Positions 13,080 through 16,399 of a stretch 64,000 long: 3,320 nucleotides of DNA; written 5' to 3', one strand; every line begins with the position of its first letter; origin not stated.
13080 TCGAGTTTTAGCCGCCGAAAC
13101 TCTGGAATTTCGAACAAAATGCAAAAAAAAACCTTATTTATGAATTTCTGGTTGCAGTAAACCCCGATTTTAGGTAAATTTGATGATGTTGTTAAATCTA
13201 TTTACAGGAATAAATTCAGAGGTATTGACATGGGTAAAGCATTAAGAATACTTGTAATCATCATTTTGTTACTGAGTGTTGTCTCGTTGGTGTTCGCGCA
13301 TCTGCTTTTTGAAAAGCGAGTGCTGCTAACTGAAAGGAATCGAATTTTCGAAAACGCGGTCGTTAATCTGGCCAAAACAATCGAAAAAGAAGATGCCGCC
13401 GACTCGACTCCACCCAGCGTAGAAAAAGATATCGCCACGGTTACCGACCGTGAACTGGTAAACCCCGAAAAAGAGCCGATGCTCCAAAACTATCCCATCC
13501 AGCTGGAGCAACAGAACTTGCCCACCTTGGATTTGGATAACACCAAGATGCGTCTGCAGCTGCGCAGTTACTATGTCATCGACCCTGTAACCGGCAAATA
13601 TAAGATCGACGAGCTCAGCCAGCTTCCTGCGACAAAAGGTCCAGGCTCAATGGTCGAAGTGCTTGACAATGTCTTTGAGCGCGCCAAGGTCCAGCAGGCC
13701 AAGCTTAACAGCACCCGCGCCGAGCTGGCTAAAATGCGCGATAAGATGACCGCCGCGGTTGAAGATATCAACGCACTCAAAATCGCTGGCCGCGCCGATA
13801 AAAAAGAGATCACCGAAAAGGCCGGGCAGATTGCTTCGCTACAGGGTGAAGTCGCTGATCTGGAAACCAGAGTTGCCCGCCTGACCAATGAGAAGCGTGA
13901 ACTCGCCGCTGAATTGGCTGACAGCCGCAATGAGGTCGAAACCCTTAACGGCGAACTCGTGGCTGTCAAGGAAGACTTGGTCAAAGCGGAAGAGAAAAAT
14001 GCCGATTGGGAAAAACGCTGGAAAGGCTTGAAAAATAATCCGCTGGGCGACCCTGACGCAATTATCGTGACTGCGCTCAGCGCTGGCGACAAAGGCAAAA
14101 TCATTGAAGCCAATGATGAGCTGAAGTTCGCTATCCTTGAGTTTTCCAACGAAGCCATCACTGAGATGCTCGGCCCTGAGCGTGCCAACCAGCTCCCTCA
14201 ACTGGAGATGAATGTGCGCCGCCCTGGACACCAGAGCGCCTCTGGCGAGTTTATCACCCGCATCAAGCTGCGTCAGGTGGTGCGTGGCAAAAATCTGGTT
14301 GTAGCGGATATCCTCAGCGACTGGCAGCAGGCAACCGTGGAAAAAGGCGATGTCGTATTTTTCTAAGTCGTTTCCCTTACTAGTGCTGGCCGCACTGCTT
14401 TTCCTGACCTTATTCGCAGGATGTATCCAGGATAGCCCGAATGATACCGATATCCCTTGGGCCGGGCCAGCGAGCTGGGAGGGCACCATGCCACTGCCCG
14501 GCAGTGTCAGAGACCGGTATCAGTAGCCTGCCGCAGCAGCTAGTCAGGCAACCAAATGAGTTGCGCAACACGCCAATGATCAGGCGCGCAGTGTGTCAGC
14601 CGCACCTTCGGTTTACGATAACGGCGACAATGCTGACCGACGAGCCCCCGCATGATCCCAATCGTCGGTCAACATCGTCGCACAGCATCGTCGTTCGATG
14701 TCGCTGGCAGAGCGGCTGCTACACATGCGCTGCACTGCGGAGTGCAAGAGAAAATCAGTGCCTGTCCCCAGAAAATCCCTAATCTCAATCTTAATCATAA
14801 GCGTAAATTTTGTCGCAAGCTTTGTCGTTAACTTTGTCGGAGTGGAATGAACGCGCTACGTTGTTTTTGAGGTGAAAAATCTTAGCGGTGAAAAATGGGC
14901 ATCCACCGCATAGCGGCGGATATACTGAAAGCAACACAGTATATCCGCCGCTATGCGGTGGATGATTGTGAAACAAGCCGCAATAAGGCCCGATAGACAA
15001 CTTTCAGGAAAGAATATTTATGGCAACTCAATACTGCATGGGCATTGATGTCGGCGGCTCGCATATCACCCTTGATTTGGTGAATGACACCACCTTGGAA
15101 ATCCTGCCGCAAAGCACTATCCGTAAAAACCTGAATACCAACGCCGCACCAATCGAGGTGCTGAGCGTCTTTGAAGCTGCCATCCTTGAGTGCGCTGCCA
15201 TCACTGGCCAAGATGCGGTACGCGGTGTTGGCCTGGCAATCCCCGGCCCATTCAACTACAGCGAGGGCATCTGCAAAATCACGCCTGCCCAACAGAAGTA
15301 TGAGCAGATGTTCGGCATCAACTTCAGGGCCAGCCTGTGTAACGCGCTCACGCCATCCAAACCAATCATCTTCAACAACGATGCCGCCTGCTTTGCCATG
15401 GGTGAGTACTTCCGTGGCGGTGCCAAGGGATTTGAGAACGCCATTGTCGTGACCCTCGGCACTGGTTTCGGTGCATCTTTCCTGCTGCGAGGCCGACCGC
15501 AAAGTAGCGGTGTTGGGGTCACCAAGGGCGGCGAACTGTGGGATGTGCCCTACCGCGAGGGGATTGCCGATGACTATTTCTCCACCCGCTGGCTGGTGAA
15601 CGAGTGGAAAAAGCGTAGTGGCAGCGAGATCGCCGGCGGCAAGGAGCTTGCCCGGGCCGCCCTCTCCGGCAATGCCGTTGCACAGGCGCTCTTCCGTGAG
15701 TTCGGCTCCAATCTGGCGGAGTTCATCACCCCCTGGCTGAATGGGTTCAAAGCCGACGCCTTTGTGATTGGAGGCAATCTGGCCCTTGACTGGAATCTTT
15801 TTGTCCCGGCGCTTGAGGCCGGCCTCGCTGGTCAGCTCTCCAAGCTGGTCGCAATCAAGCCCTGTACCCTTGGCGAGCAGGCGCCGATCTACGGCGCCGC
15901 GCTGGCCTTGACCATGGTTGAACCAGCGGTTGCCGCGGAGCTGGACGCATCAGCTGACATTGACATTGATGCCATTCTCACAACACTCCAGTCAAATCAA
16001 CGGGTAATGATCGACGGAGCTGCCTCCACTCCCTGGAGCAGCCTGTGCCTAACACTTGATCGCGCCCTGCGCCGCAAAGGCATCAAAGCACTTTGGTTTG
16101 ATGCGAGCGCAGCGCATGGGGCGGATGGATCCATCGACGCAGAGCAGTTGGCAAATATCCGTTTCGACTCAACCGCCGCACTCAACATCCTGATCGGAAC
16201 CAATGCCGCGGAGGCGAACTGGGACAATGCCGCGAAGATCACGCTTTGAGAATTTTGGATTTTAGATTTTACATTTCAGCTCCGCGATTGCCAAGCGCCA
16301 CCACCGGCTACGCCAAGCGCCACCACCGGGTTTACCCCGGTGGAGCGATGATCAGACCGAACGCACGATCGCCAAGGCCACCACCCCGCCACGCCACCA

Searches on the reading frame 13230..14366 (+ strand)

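Call 7: search_protein_families(library=pfam, proteins=[window:13230-14366:+], max_evalue=0.001)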
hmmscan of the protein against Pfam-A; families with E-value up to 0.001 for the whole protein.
window:13230-14366:+ (378 aa): 3 families
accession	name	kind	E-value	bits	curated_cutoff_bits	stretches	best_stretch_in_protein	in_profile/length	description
PF08614.16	ATG16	-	6.1e-08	33.5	33.7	1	153-264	77-188/200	Autophagy protein 16 (ATG16)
PF10473.14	CENP-F_leu_zip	-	0.00012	22.6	34.5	1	167-263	27-123/140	Leucine-rich repeats of kinetochore protein Cenp-F/LEK1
PF04849.18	HAP1_N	-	0.00066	19.4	33.9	1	190-265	227-302/307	HAP1 N-terminal conserved region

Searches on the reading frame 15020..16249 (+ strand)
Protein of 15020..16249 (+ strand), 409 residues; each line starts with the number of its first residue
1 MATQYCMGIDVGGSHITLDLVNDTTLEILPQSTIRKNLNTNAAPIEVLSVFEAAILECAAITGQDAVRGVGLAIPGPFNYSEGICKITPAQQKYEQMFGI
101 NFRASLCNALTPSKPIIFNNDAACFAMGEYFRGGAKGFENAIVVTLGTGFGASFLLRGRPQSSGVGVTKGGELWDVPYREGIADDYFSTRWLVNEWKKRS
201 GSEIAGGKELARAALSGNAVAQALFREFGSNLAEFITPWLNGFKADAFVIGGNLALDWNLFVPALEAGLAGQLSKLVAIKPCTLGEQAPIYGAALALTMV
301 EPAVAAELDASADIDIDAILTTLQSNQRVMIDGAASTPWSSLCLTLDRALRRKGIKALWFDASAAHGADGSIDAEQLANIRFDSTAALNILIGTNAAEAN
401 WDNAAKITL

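Call 7: search_protein_families(library=pfam, proteins=[window:15020-16249:+], max_evalue=0.001)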
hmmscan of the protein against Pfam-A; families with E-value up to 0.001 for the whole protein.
window:15020-16249:+ (409 aa): 1 family
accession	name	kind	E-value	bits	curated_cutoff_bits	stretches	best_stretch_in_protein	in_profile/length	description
PF00480.26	ROK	-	1.6e-23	84.1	22.9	1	6-295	1-289/294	ROK family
